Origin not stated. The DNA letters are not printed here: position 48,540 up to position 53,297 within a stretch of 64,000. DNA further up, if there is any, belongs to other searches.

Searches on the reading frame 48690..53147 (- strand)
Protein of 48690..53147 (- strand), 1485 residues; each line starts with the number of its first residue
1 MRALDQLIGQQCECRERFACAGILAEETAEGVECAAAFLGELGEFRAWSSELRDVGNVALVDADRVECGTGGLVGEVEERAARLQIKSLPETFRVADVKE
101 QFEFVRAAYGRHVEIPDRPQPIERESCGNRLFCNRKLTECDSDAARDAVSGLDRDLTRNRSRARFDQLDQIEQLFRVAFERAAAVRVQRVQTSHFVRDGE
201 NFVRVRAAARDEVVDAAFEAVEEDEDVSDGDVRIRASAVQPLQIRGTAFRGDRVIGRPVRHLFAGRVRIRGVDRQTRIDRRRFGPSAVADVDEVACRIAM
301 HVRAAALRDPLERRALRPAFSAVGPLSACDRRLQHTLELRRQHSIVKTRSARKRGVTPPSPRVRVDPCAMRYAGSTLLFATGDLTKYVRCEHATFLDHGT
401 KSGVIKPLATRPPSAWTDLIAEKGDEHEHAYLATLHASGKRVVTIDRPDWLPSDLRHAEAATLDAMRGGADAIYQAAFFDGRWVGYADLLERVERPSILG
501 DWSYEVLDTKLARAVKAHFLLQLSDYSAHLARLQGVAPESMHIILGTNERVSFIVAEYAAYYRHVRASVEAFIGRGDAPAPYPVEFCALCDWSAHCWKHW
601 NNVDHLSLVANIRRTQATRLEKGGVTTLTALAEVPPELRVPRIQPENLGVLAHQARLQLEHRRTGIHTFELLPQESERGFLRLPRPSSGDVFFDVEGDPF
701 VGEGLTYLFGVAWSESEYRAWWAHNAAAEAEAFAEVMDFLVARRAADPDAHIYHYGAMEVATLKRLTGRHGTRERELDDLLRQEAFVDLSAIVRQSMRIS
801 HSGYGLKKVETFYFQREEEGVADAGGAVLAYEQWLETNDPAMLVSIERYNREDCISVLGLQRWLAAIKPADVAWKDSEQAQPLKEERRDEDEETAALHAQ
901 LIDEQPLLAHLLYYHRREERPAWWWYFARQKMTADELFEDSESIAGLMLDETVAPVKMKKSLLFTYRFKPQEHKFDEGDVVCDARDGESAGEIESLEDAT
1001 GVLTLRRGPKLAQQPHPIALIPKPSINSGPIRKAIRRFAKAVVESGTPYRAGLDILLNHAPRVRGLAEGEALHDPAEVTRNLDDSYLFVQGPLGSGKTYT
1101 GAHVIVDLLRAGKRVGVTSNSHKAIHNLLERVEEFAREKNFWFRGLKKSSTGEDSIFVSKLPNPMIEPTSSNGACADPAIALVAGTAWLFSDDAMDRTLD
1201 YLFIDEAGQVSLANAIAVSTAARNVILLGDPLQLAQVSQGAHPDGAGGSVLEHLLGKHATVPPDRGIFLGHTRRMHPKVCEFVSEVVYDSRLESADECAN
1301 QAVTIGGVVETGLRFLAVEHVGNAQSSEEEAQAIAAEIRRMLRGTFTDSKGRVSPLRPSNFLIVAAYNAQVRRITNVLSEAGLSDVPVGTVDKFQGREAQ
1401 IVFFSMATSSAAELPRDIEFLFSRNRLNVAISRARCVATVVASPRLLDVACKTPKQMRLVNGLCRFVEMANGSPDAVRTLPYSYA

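Call 91: search_protein_families(library=pfam, proteins=[window:48690-53147:-], max_evalue=0.001)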
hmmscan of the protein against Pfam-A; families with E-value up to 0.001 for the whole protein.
window:48690-53147:- (1485 aa): 7 families
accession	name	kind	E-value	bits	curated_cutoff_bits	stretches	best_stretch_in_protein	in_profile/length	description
PF13087.12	AAA_12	-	1.4e-26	93.7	27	1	1249-1443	4-193/195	AAA domain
PF13482.12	RNase_H_2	-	1.4e-25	90.6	22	1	691-864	1-164/165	RNase_H superfamily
PF13086.12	AAA_11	-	1.6e-11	44.9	27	2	1193-1235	206-251/257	AAA domain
PF13604.12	AAA_30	-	1.9e-09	38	27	1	1084-1241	18-135/191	AAA domain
PF01443.25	Viral_helicase1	-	4.3e-05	23.9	21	0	1198-1238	59-101/228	Viral superfamily 1 RNA helicase core domain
PF13245.12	AAA_19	-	5.8e-05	23.7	25.1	1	1080-1237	7-132/134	AAA domain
PF13538.12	UvrD_C_2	-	0.00078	19.7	27.4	0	1388-1435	4-46/52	UvrD-like helicase C-terminal domain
